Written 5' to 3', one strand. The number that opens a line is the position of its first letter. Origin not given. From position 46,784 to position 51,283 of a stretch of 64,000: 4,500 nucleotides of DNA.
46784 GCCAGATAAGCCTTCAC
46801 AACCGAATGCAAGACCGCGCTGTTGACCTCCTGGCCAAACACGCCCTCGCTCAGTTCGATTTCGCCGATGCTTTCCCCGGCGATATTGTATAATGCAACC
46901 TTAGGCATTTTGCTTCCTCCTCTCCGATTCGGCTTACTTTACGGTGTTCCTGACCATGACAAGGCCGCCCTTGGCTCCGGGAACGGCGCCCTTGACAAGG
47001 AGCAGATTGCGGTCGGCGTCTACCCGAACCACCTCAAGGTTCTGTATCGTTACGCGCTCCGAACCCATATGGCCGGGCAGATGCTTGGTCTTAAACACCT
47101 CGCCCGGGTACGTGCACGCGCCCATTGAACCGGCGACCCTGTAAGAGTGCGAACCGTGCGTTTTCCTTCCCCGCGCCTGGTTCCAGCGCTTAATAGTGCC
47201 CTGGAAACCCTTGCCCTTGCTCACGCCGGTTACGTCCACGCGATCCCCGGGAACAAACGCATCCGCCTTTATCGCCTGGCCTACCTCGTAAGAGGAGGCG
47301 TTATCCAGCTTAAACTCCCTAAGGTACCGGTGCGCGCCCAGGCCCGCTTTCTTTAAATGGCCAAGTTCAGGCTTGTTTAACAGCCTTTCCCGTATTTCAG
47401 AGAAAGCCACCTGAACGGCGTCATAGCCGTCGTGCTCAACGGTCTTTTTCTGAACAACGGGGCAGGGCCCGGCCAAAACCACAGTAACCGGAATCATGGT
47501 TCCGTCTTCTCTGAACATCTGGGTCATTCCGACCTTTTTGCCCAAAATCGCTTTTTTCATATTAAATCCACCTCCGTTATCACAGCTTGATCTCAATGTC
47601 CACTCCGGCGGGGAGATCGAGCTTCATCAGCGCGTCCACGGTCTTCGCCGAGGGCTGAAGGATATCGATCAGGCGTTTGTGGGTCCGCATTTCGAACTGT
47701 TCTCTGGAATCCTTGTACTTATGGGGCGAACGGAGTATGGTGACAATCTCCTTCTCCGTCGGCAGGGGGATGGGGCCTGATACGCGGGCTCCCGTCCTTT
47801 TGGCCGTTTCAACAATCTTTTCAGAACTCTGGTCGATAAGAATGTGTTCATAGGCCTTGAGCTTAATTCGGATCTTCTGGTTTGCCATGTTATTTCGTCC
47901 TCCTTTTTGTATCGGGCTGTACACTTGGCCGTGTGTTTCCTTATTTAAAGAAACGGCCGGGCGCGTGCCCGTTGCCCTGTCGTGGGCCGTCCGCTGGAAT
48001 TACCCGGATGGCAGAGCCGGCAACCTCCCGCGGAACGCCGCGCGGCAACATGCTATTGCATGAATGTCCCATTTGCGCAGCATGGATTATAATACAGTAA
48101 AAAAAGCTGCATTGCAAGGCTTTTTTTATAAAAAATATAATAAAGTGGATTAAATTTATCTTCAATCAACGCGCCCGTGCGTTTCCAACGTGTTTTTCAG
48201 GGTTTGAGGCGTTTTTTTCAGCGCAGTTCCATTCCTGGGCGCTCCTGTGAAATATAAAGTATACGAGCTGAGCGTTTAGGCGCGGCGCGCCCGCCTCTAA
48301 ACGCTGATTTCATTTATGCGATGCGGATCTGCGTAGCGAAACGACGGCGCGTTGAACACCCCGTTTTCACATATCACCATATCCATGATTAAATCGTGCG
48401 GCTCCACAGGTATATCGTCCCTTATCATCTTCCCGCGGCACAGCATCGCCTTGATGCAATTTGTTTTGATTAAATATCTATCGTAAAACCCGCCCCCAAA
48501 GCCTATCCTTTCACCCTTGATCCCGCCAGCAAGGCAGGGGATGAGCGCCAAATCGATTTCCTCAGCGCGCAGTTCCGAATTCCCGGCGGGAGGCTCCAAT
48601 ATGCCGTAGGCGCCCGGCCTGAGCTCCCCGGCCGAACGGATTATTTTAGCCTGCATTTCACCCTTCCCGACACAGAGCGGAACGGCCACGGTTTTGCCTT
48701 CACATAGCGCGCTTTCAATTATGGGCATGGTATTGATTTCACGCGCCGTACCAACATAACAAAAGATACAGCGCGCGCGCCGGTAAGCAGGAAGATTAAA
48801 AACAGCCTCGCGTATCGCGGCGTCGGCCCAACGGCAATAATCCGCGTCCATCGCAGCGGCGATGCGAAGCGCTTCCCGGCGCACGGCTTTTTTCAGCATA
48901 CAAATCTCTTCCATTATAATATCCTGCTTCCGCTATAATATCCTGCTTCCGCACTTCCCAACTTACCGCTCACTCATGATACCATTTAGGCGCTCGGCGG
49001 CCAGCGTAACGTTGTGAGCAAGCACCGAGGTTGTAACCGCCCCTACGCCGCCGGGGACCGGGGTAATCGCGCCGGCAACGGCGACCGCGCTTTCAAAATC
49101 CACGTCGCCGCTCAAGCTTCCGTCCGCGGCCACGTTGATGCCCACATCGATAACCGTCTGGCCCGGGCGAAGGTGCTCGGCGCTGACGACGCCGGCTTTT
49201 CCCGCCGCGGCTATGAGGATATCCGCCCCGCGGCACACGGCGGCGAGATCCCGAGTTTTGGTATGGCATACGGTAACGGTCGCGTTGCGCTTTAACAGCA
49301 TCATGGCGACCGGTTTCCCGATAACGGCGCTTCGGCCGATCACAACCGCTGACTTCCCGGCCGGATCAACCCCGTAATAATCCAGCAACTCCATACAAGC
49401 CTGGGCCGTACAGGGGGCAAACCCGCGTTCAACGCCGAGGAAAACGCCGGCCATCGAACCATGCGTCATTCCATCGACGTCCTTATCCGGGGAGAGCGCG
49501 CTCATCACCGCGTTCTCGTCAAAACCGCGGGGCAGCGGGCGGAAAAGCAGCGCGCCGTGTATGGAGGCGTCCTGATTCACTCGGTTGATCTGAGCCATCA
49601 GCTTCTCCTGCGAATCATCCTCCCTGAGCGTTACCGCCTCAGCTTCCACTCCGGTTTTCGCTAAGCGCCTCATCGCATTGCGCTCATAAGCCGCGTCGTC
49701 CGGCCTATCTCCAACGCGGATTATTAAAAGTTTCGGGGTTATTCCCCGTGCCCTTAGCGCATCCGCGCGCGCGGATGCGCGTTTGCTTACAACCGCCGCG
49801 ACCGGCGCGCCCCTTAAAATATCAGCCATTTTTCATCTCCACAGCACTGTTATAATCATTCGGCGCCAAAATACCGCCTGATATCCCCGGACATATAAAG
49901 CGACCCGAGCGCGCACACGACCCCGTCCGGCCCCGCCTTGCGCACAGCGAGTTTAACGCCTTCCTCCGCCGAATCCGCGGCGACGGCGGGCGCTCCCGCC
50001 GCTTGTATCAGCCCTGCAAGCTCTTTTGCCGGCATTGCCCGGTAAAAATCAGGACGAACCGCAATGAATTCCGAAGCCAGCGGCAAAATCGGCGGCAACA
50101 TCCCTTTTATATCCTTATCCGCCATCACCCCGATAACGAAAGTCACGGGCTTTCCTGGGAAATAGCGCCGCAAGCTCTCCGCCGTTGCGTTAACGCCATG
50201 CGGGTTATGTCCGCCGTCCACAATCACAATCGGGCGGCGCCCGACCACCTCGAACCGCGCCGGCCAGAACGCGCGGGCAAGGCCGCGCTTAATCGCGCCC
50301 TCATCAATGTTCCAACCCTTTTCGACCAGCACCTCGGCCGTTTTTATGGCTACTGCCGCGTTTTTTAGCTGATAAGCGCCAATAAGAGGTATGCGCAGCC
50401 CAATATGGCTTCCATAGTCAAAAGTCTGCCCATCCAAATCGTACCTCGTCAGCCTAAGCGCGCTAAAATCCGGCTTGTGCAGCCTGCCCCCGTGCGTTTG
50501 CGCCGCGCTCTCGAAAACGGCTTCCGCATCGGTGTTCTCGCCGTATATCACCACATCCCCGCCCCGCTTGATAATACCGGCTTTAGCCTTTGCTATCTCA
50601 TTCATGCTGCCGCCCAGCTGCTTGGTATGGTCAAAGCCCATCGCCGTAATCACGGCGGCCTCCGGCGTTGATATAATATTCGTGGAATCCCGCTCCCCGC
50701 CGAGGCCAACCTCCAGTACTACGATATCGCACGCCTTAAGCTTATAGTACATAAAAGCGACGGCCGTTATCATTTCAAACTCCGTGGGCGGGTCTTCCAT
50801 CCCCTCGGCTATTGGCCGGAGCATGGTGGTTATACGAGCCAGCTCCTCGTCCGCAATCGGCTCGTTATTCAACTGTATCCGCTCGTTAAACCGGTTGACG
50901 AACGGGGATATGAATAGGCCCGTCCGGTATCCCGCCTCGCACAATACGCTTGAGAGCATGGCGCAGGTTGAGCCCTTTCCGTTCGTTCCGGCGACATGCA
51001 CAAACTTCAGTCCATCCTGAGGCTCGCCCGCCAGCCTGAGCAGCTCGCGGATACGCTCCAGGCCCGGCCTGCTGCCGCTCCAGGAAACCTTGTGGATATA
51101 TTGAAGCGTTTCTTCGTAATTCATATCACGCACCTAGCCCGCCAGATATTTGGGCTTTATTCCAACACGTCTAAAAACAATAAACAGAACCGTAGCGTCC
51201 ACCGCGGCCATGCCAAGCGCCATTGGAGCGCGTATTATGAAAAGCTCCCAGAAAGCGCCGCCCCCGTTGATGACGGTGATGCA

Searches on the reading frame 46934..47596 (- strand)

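Call 7: search_protein_families(library=pfam, proteins=[window:46934-47596:-], max_evalue=0.001)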
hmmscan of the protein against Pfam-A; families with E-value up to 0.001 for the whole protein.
window:46934-47596:- (220 aa): 1 family
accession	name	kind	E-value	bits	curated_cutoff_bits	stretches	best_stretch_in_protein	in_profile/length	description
PF00297.29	Ribosomal_L3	-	1.3e-13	51.2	22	1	105-194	203-290/369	Ribosomal protein L3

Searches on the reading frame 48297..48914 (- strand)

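Call 7: search_protein_families(library=pfam, proteins=[window:48297-48914:-], max_evalue=0.001)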
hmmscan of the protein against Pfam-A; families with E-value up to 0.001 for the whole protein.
window:48297-48914:- (205 aa): 1 family
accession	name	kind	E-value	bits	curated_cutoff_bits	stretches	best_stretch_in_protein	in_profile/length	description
PF01812.26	5-FTHF_cyc-lig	-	8.3e-34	117.6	27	1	8-183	1-186/186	5-formyltetrahydrofolate cyclo-ligase family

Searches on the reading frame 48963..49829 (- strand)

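Call 7: search_protein_families(library=pfam, proteins=[window:48963-49829:-], max_evalue=0.001)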
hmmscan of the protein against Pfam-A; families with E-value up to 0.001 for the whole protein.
window:48963-49829:- (288 aa): 2 families
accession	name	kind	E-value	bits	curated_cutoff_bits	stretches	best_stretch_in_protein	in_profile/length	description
PF02882.25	THF_DHG_CYH_C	-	3.7e-57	192.6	27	1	132-280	10-158/160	Tetrahydrofolate dehydrogenase/cyclohydrolase, NAD(P)-binding domain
PF00763.28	THF_DHG_CYH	-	1.9e-29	102.7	32.8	1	5-119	1-115/115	Tetrahydrofolate dehydrogenase/cyclohydrolase, catalytic domain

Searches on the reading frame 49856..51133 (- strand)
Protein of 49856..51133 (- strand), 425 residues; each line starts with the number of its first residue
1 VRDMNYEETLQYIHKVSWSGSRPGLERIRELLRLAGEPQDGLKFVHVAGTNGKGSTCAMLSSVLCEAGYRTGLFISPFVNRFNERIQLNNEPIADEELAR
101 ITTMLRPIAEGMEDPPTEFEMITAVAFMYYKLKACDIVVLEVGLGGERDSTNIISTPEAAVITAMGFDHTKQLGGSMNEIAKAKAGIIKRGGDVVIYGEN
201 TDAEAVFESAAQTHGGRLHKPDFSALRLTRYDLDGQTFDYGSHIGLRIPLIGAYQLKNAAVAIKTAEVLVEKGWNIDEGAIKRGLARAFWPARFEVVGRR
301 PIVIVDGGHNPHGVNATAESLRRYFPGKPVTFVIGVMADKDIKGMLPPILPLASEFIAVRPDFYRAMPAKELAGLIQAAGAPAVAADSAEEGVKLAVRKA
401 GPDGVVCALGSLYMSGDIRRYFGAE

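Call 7: search_protein_families(library=pfam, proteins=[window:49856-51133:-], max_evalue=0.001)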
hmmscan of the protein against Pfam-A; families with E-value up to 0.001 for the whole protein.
window:49856-51133:- (425 aa): 2 families
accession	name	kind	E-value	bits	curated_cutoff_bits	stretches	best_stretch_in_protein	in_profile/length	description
PF02875.26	Mur_ligase_C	-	3.1e-22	80.2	28.4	1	293-411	2-126/127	Mur ligase, glutamate ligase domain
PF08245.18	Mur_ligase_M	-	4.5e-15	56.6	24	1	47-265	1-199/200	Mur ligase middle domain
